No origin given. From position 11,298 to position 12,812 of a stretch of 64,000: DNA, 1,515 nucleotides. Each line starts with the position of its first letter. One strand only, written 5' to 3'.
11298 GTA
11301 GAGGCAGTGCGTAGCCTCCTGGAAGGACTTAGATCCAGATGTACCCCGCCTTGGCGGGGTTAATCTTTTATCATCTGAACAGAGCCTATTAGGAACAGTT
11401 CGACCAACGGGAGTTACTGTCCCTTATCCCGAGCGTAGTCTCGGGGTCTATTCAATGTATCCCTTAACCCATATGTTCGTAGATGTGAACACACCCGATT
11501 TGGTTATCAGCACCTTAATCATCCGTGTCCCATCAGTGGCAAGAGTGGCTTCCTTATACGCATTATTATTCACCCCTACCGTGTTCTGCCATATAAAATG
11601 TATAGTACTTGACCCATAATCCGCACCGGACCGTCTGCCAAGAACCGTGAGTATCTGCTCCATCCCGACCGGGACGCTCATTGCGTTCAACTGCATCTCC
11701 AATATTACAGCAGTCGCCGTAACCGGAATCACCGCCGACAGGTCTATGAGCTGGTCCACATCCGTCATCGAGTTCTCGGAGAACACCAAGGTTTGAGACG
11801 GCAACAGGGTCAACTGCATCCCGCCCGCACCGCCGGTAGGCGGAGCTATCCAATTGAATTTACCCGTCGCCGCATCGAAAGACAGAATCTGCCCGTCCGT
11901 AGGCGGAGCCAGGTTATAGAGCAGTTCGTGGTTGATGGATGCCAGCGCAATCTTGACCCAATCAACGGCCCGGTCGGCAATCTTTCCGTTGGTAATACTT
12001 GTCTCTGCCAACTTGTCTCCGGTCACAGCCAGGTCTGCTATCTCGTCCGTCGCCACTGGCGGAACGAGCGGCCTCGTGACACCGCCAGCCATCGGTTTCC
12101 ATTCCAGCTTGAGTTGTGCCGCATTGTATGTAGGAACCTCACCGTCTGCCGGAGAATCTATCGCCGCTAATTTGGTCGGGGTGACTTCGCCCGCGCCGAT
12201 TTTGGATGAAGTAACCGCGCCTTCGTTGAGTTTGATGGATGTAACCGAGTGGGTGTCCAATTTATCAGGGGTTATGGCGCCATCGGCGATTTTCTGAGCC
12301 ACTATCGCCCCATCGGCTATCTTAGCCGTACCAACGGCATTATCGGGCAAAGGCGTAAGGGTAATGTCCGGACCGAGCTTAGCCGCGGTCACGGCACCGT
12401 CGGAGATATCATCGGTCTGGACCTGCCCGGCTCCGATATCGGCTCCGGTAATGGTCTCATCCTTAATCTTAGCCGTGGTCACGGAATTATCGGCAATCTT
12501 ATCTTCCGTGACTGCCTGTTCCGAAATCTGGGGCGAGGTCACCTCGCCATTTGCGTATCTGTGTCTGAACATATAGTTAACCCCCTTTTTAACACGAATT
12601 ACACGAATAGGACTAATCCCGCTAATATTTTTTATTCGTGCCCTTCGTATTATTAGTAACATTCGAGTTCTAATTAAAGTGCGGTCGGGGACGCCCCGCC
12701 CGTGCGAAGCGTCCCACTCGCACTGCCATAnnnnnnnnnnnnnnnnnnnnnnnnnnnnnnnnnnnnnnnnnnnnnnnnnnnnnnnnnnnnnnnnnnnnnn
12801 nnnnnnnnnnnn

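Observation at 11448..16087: A divergent pair: ECF sigma / ZAS anti-sigma versus a zinc-ribbon / S1 protease lipoprotein / hypothetical / fibre-like repeat operon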

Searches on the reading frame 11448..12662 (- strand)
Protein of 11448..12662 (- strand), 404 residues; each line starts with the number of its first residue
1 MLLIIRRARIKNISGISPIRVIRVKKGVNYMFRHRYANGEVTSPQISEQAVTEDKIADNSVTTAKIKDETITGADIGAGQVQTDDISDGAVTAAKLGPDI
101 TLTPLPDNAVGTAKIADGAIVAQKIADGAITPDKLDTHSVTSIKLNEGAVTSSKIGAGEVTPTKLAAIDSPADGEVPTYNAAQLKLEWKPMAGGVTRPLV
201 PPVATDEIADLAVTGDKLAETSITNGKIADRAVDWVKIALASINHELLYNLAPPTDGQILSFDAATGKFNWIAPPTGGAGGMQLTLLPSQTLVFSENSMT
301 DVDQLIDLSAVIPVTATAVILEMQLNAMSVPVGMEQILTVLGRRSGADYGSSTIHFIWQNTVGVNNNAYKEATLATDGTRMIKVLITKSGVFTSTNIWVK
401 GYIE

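Call 3: search_protein_families(library=pfam, proteins=[window:11448-12662:-], max_evalue=0.1)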
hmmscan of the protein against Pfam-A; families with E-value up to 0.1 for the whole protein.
window:11448-12662:- (404 aa): 0 families

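Call 4: search_protein_families(library=phrogs, proteins=[window:11448-12662:-], max_evalue=0.1)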
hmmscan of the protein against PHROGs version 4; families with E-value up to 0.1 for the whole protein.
window:11448-12662:- (404 aa): 15 families
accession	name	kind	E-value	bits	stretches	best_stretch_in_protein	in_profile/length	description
phrog_892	-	tail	6.4e-30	105.4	3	105-166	345-406/782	tail fiber protein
phrog_28766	-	tail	9.3e-23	81.3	2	36-120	136-221/472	tail fiber protein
phrog_13518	-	unknown function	1.4e-15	57.4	1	37-230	250-433/1230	-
phrog_32822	-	head and packaging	1.7e-14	53.5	1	20-240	908-1128/1548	virion structural protein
phrog_21412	-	tail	1.8e-14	53.5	2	81-167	166-253/1452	tail fiber protein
phrog_26466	-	unknown function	1.4e-11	43.2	2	105-170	1814-1879/2337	-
phrog_7660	-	tail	2.6e-09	36.4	2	36-97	440-501/1656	tail fiber protein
phrog_36443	-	unknown function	2.1e-08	33.5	3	37-94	425-482/1238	-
phrog_38396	-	tail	9.5e-08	31.1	1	81-159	1321-1400/1435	tail protein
phrog_2012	-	tail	1.7e-07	32.3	1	105-159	138-192/212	minor tail protein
phrog_29288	-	unknown function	4e-07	28.9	3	197-246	1135-1184/1558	-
phrog_2952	-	tail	5.2e-06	26.7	1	102-139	332-368/488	minor tail protein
phrog_35419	-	tail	2.5e-05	24.7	1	109-163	240-295/414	tail fiber protein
phrog_4120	-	tail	0.00016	21.8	1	170-203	186-219/360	minor tail protein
phrog_7841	-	unknown function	0.0011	19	1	107-169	180-242/489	-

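Call 7: search_protein_families(library=ncbifam, proteins=[window:11448-12662:-], max_evalue=1)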
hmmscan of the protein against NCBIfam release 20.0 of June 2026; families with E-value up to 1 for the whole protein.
window:11448-12662:- (404 aa): 0 families

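Call 22: find_homologous_proteins(query=window:11448-12572:-, max_evalue=0.001)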
Query window:11448-12572:- (374 aa): 978 proteins with E <= 0.001 among 8000 candidates; the best 120 are listed.
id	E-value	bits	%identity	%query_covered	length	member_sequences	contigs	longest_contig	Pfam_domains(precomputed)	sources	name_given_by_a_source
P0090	4.3e-237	804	100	100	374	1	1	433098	-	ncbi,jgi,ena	ncbi:MAG: hypothetical protein WC980_02235 [Candidatus Brocadiia bacterium]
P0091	8.0e-183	625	78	100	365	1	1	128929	-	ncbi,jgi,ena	ncbi:MAG: hypothetical protein WC980_06350 [Candidatus Brocadiia bacterium]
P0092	3.9e-182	623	78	100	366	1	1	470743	-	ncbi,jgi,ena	ncbi:MAG: hypothetical protein WC980_08885 [Candidatus Brocadiia bacterium]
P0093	3.2e-165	568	72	100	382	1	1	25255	-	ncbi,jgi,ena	ncbi:MAG: hypothetical protein WC980_10590 [Candidatus Brocadiia bacterium]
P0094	3.9e-139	482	60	99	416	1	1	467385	PF19264.5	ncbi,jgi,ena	ncbi:MAG: hypothetical protein WC980_01600 [Candidatus Brocadiia bacterium]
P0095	9.9e-134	464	60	99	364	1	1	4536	-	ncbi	ncbi:MAG: hypothetical protein V1701_12455 [Planctomycetota bacterium]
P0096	1.4e-133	464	62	100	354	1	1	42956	-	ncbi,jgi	ncbi:MAG: hypothetical protein WC980_10360 [Candidatus Brocadiia bacterium]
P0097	1.5e-132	460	56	99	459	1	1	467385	-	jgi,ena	-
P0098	2.6e-130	453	63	100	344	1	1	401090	-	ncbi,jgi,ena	ncbi:MAG: hypothetical protein WC980_04165 [Candidatus Brocadiia bacterium]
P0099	3.3e-129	449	60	99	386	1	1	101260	-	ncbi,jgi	ncbi:MAG: hypothetical protein WC980_08655 [Candidatus Brocadiia bacterium]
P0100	2.2e-119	417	61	100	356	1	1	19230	-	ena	-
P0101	7.8e-118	412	58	100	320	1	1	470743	-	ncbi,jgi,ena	ncbi:MAG: hypothetical protein WC980_03625 [Candidatus Brocadiia bacterium]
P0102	8.7e-118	412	61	100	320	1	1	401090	-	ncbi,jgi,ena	ncbi:MAG: hypothetical protein WC980_05060 [Candidatus Brocadiia bacterium]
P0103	4.0e-114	400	56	94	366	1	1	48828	-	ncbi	ncbi:MAG: hypothetical protein V1701_02100 [Planctomycetota bacterium]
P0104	2.1e-113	397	59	98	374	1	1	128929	-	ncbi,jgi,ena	ncbi:MAG: hypothetical protein WC980_06830 [Candidatus Brocadiia bacterium]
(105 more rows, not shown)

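Call 41: search_solved_structures(query=window:11451-12572:-, max_evalue=1, show_alignments=2)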
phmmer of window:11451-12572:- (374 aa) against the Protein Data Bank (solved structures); distinct sequences matched with E-value up to 1: 1.
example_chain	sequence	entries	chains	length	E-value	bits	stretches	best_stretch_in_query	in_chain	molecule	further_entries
9eg4_H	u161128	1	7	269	0.00019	24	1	74-130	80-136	orf16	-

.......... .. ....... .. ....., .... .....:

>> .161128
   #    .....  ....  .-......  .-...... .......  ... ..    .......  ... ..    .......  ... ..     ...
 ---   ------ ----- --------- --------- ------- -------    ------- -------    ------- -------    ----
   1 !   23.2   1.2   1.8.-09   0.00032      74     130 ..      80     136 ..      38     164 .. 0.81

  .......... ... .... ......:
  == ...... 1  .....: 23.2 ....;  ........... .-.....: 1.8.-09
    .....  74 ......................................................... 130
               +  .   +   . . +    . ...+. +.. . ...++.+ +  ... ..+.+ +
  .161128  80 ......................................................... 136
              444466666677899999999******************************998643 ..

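Call 57: search_protein_families(library=padloc, proteins=[window:11451-12572:-], max_evalue=0.01)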
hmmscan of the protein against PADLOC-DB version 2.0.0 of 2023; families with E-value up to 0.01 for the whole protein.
window:11451-12572:- (374 aa): 1 family
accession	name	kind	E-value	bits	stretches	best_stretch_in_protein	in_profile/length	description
PDLC04011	PD-Lambda-5_A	-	2.3e-06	24.5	1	12-88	295-367/526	-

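Call 89: find_encoding_contigs(protein=P0094, flank=8000, max_places=1)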
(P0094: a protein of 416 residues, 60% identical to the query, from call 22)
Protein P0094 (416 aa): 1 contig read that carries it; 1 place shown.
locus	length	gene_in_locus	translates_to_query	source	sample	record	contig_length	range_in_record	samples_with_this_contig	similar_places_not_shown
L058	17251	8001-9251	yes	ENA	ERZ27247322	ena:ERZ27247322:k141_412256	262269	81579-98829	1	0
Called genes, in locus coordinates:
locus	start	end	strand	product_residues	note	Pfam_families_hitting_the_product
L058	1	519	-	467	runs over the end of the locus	PF03600:CitMHS (faint), PF16980:CitMHS_2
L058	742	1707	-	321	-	PF00515:TPR_1 (faint), PF07719:TPR_2 (faint)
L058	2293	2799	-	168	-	PF10771:DUF2582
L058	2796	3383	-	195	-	-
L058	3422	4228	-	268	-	PF00753:Lactamase_B (faint)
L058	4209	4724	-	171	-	-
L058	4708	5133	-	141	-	-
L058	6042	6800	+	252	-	PF13365:Trypsin_2, PF00089:Trypsin (weak)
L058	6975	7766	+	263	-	-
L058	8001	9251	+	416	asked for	PF19264:DUF5907 (faint)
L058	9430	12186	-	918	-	-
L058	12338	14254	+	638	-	PF00270:DEAD (weak), PF04851:ResIII, PF17757:UvrB_inter, PF27431:UvrB_3rd, PF00271:Helicase_C, PF12344:UvrB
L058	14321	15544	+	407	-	PF01142:TruD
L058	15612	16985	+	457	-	PF01026:TatD_DNase, PF04055:Radical_SAM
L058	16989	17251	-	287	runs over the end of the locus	PF00701:DHDPS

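Call 90: find_encoding_contigs(protein=P0097, flank=8000, max_places=1)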
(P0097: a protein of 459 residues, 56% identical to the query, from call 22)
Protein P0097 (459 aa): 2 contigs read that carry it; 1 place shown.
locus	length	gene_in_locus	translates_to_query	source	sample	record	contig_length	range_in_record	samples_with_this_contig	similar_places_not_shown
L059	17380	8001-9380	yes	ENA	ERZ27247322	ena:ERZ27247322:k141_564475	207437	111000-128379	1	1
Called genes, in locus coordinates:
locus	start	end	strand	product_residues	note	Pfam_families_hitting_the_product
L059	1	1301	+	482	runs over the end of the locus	PF02874:ATP-synt_ab_N (weak), PF00006:ATP-synt_ab, PF00306:ATP-synt_ab_C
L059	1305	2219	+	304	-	PF00231:ATP-synt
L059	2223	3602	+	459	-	PF02874:ATP-synt_ab_N, PF00006:ATP-synt_ab, PF22919:ATP-synt_VA_C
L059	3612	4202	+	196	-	-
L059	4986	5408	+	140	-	-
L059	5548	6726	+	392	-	-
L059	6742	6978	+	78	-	-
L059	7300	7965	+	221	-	-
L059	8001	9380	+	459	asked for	-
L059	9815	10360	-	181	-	-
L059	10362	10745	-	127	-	PF13513:HEAT_EZ (faint), PF00514:Arm (faint), PF02985:HEAT (faint), PF03130:HEAT_PBS (faint), PF13646:HEAT_2, PF12717:Cnd1 (weak)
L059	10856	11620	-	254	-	PF01925:TauE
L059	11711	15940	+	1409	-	PF00990:GGDEF, PF13173:AAA_14 (faint), PF13191:AAA_16, PF13401:AAA_22, PF20703:nSTAND1 (weak), PF13646:HEAT_2, PF03130:HEAT_PBS (faint)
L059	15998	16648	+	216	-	PF13483:Lactamase_B_3, PF12706:Lactamase_B_2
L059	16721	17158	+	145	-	PF01597:GCV_H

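Call 91: find_encoding_contigs(protein=P0091, flank=8000, max_places=1)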
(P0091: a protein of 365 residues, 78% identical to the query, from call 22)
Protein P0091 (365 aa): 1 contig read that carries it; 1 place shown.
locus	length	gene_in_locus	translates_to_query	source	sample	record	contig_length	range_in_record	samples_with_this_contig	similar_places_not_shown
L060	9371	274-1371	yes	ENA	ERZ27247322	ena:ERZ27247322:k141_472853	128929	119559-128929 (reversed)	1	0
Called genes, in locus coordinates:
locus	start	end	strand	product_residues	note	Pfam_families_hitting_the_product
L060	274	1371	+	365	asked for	-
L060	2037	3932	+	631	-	PF01144:CoA_trans (faint), PF02550:AcetylCoA_hydro, PF13336:AcetylCoA_hyd_C, PF13302:Acetyltransf_3, PF00583:Acetyltransf_1, PF13420:Acetyltransf_4, PF13508:Acetyltransf_7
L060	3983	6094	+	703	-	PF02629:CoA_binding, PF13380:CoA_binding_2, PF13607:Succ_CoA_lig, PF19045:Ligase_CoA_2, PF13549:ATP-grasp_5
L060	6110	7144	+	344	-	PF01656:CbiA (faint), PF13500:AAA_26, PF07085:DRTGG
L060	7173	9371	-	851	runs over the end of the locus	PF00521:DNA_topoisoIV, PF03989:DNA_gyraseA_C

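Call 92: find_encoding_contigs(protein=P0092, flank=8000, max_places=1)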
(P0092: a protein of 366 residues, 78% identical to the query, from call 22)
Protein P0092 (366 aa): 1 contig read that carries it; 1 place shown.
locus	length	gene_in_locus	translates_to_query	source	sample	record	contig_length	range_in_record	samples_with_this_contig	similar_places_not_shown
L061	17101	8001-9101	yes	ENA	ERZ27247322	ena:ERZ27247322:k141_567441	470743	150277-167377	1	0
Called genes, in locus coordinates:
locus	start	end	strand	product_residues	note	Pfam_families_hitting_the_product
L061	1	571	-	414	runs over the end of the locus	PF02670:DXP_reductoisom, PF08436:DXP_redisom_C, PF13288:DXPR_C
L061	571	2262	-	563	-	PF00498:FHA, PF16697:Yop-YscD_cpl, PF01590:GAF, PF13185:GAF_2, PF13492:GAF_3, PF00211:Guanylate_cyc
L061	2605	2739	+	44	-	PF04277:OAD_gamma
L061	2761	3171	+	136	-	-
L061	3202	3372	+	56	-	-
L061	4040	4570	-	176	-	PF10771:DUF2582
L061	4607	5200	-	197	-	-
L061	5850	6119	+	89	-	-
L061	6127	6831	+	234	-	PF00089:Trypsin (faint), PF13365:Trypsin_2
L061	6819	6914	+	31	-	-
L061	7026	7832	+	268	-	-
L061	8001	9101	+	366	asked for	-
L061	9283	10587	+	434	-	PF00266:Aminotran_5, PF01053:Cys_Met_Meta_PP (weak), PF00282:Pyridoxal_deC (weak)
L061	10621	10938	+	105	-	PF04358:DsrC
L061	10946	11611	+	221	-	-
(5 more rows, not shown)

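Call 104: search_dna_similar(query=window:11451-12572:-, collection=phages, mode=protein, max_evalue=0.001, max_rows=15)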
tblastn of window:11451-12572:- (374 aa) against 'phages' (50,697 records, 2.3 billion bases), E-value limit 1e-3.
Records with a match: 112; places in all: 328; records where one place covers at least 80% of the query: 0.
Best place of each record, by identity: <60% 112.
By first word of the organism name: Gordonia 17; Lactobacillus 15; Synechococcus 14; Cyanophage 10; Prochlorococcus 8; Bacteriophage 5; uncultured 4; Arthrobacter 3; Streptococcus 3; Caudoviricetes 3; and 20 more.
By host as written in the record: - 17; Lactobacillus plantarum 10; Synechococcus sp. CB0101 7; Gordonia rubripertincta NRRL B-16540 6; Gordonia terrae NRRL B-16283 5; Gordonia terrae 3612 4; Vibrio parahaemolyticus 3; Synechococcus sp. WH8109 2; and 40 more.
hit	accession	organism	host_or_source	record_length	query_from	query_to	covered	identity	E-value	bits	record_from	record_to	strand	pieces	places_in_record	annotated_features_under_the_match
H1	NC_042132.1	Gordonia phage Sour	Gordonia terrae NRRL B-16283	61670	12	250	64%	35.2%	1e-5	104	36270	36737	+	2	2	41: minor tail protein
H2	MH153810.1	Gordonia phage Sour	Gordonia terrae NRRL B-16283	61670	12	250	64%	35.2%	1e-5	104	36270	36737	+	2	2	41: hypothetical protein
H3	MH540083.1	Synechococcus T7-like phage S-TIP37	Synechococcus sp. WH8109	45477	4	234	62%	34.6%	5e-18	92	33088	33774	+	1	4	tail fiber-like protein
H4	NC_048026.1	Synechococcus T7-like phage S-TIP37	Synechococcus sp. WH8109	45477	4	234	62%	34.6%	5e-18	92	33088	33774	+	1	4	tail fiber-like protein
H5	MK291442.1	Paracoccus phage vB_PkoS_Pkon1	Paracoccus kondratievae NCIMB 13773T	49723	2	213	57%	37.7%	2e-13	78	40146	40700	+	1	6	host specificity protein J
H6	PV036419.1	Christensenellales phage NatCom_6392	Christensenellales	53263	4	272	72%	29.4%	2e-17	90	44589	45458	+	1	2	tail protein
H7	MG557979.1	Lactobacillus phage Lpa804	Lactobacillus plantarum PA106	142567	1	225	60%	32.8%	4e-15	83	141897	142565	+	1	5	none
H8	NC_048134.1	Lactobacillus phage Lpa804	Lactobacillus plantarum PA106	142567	1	225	60%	32.8%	4e-15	83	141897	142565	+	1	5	none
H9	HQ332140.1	Prochlorococcus phage P-GSP1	Prochlorococcus marinus MED4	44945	5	209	55%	35.9%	1e-17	91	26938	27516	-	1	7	hypothetical protein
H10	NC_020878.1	Prochlorococcus phage P-GSP1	Prochlorococcus marinus MED4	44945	5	209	55%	35.9%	1e-17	91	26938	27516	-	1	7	hypothetical protein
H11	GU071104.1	Cyanophage NATL2A-133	Prochlorococcus sp. NATL2A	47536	5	200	52%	37.1%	7e-16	138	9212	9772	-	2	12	predicted protein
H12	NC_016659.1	Cyanophage NATL2A-133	Prochlorococcus sp. NATL2A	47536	5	200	52%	37.1%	7e-16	138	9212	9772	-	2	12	hypothetical protein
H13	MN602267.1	Bacteriophage DSS3_PM1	-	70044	7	210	55%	35.1%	1e-13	79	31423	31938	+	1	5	host specificity protein J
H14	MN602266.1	Bacteriophage DSS3_VP1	-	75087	11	213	54%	35.3%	1e-13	78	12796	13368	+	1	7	host specificity protein J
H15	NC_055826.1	Bacteriophage DSS3_VP1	-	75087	11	213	54%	35.3%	1e-13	78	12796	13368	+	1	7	virion structural protein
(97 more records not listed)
